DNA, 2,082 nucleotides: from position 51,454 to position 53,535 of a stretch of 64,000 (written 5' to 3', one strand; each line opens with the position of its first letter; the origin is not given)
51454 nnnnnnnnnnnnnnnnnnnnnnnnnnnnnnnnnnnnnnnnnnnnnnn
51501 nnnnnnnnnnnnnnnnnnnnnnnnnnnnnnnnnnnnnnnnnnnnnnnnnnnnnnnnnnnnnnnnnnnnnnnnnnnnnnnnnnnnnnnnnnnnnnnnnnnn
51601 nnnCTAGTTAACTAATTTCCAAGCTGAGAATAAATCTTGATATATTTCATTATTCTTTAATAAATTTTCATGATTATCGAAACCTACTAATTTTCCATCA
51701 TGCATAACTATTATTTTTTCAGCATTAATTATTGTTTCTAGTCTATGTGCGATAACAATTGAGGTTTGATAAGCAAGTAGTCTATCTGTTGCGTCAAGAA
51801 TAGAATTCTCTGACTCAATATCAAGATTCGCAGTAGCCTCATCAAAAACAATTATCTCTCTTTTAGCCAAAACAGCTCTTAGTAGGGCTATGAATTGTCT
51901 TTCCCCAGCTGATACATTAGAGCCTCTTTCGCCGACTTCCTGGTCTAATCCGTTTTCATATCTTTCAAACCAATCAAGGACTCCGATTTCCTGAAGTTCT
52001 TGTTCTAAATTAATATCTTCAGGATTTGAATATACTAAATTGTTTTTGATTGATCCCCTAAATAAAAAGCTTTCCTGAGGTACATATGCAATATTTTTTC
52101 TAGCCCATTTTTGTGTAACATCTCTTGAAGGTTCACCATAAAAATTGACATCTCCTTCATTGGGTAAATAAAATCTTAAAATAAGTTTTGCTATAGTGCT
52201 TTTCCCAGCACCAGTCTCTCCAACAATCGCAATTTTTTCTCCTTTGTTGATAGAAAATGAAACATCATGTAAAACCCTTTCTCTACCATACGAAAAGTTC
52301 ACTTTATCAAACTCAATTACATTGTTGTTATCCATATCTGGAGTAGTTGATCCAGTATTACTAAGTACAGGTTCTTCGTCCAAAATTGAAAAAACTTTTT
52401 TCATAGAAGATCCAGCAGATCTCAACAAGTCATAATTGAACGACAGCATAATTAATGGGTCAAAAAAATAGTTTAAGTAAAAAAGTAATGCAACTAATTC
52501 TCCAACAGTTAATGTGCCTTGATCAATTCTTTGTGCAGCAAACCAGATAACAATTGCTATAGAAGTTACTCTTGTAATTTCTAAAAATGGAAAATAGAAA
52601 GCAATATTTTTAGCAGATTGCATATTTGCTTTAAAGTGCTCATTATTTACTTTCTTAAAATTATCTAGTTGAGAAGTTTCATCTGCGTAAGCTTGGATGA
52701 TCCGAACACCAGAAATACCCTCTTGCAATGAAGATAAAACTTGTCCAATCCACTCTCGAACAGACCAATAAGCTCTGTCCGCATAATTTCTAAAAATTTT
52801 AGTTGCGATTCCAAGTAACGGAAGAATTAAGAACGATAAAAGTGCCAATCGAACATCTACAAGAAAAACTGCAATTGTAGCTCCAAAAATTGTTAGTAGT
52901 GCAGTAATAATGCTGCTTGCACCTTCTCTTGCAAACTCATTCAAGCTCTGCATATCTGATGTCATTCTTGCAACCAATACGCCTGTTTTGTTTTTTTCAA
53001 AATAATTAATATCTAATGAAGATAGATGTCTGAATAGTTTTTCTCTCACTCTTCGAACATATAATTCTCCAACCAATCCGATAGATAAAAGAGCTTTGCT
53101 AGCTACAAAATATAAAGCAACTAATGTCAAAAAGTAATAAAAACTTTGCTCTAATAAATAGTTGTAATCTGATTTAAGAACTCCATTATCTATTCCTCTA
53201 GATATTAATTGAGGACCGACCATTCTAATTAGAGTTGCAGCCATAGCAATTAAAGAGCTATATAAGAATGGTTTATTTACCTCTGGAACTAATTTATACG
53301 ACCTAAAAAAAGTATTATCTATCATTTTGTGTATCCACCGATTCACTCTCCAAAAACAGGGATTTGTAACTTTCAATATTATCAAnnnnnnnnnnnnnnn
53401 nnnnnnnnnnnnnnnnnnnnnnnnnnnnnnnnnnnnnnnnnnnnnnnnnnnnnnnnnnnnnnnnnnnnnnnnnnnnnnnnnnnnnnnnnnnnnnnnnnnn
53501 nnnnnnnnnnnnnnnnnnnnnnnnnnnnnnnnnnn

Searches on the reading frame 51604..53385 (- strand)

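Call 11: search_protein_families(library=pfam, proteins=[window:51604-53385:-], max_evalue=0.0001)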
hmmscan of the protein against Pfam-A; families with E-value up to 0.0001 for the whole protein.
window:51604-53385:- (593 aa): 2 families
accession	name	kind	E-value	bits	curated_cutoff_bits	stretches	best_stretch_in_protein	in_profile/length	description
PF00664.28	ABC_membrane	-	2.8e-43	149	28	1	42-311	3-274/274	ABC transporter transmembrane region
PF00005.33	ABC_tran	-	2.8e-29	102.9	25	1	372-519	1-137/137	ABC transporter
